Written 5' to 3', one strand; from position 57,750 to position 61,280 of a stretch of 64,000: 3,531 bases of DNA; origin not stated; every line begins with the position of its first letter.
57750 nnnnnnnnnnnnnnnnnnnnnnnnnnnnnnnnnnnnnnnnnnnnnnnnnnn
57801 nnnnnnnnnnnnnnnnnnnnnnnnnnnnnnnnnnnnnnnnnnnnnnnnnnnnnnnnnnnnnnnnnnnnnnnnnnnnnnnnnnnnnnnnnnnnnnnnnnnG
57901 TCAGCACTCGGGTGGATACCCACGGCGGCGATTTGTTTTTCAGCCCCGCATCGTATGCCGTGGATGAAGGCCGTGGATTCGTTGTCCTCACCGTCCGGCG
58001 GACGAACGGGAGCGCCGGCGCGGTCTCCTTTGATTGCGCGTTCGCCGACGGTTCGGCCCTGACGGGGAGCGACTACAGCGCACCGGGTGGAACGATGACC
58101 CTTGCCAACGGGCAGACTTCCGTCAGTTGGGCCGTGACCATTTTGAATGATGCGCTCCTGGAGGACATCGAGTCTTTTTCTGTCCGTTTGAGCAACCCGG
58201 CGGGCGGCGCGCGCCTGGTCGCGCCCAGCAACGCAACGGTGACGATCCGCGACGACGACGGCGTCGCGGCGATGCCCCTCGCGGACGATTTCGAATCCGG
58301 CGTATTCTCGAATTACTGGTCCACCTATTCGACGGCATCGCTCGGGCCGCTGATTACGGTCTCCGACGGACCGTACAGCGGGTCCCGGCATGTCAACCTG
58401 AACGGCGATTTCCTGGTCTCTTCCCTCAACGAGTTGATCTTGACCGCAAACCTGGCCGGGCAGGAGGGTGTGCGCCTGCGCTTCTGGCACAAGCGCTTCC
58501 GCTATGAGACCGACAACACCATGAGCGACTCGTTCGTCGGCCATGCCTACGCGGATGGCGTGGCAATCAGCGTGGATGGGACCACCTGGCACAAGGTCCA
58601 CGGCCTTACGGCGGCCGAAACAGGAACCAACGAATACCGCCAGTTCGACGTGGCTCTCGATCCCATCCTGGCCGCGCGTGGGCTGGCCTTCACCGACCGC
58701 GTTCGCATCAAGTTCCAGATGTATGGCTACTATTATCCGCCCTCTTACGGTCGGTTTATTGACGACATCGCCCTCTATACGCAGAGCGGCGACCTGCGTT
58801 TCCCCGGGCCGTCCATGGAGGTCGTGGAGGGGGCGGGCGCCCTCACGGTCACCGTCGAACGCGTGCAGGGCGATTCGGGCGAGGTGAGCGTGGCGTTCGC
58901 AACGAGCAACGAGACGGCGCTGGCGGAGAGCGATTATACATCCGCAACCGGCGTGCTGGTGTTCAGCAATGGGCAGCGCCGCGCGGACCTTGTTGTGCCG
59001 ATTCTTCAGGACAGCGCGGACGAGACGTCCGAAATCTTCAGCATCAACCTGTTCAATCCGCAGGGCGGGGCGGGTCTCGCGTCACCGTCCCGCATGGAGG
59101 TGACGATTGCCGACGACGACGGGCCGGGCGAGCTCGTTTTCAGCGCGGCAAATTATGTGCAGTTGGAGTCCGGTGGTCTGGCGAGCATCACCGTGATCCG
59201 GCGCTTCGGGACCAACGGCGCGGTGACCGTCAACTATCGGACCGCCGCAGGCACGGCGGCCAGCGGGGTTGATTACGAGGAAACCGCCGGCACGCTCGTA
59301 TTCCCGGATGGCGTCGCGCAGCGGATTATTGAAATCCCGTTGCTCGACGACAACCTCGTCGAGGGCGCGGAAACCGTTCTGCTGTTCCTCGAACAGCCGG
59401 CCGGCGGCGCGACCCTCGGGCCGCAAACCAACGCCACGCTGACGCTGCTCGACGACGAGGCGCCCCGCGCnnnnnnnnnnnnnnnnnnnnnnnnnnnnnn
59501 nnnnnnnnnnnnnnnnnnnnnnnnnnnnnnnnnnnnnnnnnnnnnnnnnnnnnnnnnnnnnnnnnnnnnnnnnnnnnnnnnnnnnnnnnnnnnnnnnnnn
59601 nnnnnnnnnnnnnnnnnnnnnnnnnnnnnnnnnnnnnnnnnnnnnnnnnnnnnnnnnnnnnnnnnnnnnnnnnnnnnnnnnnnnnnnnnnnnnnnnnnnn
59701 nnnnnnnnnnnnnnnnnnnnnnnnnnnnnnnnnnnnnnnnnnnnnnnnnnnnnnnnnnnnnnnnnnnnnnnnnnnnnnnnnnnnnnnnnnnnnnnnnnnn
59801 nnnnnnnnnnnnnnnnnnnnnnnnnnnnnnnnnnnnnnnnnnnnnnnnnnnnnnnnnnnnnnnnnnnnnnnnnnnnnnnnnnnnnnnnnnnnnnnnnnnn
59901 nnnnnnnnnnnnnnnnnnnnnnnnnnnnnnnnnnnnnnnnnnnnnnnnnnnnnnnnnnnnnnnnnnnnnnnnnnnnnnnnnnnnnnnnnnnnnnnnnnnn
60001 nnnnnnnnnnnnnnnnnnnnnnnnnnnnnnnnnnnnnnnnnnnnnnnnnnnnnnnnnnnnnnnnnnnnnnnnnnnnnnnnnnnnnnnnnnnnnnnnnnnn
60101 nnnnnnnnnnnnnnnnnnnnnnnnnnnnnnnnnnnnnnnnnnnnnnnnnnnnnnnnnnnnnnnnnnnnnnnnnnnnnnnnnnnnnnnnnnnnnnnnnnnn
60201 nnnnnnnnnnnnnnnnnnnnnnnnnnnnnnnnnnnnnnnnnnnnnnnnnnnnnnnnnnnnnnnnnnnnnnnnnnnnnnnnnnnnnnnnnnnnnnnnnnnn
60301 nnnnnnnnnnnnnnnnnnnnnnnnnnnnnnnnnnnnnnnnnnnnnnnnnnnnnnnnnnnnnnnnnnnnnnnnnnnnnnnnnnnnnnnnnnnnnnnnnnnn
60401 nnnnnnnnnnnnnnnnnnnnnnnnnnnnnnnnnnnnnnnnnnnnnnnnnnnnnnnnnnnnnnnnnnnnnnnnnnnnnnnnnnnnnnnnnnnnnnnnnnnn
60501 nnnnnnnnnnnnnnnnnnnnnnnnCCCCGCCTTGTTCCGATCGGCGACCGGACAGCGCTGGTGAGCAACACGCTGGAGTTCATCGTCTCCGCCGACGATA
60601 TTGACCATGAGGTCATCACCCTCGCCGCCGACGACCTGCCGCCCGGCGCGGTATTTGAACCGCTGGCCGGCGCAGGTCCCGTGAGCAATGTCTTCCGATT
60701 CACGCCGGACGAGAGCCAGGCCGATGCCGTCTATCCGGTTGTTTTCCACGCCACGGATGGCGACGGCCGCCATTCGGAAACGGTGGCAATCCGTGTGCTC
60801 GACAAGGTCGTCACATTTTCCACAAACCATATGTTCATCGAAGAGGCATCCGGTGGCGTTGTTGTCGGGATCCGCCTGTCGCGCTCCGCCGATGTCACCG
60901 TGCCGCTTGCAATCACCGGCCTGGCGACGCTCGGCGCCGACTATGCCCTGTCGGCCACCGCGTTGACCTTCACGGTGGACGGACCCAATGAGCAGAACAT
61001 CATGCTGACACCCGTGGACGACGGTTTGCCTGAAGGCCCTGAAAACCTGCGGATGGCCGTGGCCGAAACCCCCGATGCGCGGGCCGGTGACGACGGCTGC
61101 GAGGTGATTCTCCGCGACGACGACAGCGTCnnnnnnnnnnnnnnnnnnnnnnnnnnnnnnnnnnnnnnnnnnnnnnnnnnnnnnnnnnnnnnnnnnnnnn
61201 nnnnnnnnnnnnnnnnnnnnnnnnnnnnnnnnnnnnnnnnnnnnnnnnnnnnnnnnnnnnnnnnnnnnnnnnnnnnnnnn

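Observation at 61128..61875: Second giant secreted protein carries a paralogous Calx-beta + EEP + MAM cassette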

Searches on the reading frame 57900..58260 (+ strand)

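Call 78: search_protein_families(library=pfam, proteins=[window:57900-58260:+], max_evalue=1)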
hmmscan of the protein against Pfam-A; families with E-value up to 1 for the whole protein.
window:57900-58260:+ (120 aa): 1 family
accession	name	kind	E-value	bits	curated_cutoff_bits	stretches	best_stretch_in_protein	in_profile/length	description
PF03160.20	Calx-beta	-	2.7e-22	79.5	27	1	7-120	3-119/119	Calx-beta domain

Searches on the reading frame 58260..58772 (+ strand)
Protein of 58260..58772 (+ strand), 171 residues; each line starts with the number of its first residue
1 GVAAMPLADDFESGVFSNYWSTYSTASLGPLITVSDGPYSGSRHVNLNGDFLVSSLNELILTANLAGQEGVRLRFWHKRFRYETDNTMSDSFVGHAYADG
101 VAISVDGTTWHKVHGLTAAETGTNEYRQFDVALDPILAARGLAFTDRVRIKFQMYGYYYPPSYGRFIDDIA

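Call 46: search_protein_families(library=pfam, proteins=[window:58260-58772:+], max_evalue=1)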
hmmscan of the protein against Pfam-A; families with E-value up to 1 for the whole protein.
window:58260-58772:+ (171 aa): 2 families
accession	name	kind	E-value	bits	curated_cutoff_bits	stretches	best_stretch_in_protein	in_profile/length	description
PF06503.17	DUF1101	-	0.076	12.4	27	1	84-167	173-256/363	Protein of unknown function (DUF1101)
PF13970.12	DUF4221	-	0.24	11.4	23.4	1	38-119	74-161/311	Domain of unknown function (DUF4221)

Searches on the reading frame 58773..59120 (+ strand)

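Call 78: search_protein_families(library=pfam, proteins=[window:58773-59120:+], max_evalue=1)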
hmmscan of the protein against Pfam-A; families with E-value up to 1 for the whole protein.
window:58773-59120:+ (116 aa): 2 families
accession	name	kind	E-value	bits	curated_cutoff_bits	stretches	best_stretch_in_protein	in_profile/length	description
PF03160.20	Calx-beta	-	5.4e-21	75.2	27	1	7-116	7-119/119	Calx-beta domain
PF07202.18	Tcp10_C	-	0.1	12.7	36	0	59-70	22-33/35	T-complex protein 10 C-terminus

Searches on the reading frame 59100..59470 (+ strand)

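Call 78: search_protein_families(library=pfam, proteins=[window:59100-59470:+], max_evalue=1)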
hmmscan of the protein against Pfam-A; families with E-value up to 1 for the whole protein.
window:59100-59470:+ (123 aa): 1 family
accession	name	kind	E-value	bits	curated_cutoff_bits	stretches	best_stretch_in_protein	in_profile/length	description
PF03160.20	Calx-beta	-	2.4e-23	82.8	27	1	5-119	1-118/119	Calx-beta domain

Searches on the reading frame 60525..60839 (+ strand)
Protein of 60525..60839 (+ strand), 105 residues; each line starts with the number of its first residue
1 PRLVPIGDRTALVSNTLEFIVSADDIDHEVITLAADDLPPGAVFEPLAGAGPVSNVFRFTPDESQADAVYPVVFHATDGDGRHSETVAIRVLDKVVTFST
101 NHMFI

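Call 46: search_protein_families(library=pfam, proteins=[window:60525-60839:+], max_evalue=1)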
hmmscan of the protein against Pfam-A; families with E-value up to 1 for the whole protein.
window:60525-60839:+ (105 aa): 1 family
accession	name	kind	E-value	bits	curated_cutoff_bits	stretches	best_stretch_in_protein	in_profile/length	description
PF05345.18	He_PIG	-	0.056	14.3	24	1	3-91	4-95/96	Putative Ig domain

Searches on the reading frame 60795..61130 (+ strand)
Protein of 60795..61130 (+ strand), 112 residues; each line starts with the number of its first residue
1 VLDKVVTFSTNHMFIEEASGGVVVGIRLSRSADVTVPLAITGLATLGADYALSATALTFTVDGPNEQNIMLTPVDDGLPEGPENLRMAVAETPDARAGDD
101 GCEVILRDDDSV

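Call 78: search_protein_families(library=pfam, proteins=[window:60795-61130:+], max_evalue=1)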
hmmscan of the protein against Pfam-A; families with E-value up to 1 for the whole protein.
window:60795-61130:+ (112 aa): 1 family
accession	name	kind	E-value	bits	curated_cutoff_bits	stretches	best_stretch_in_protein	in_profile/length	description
PF03160.20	Calx-beta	-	6.9e-08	33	27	1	5-94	7-99/119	Calx-beta domain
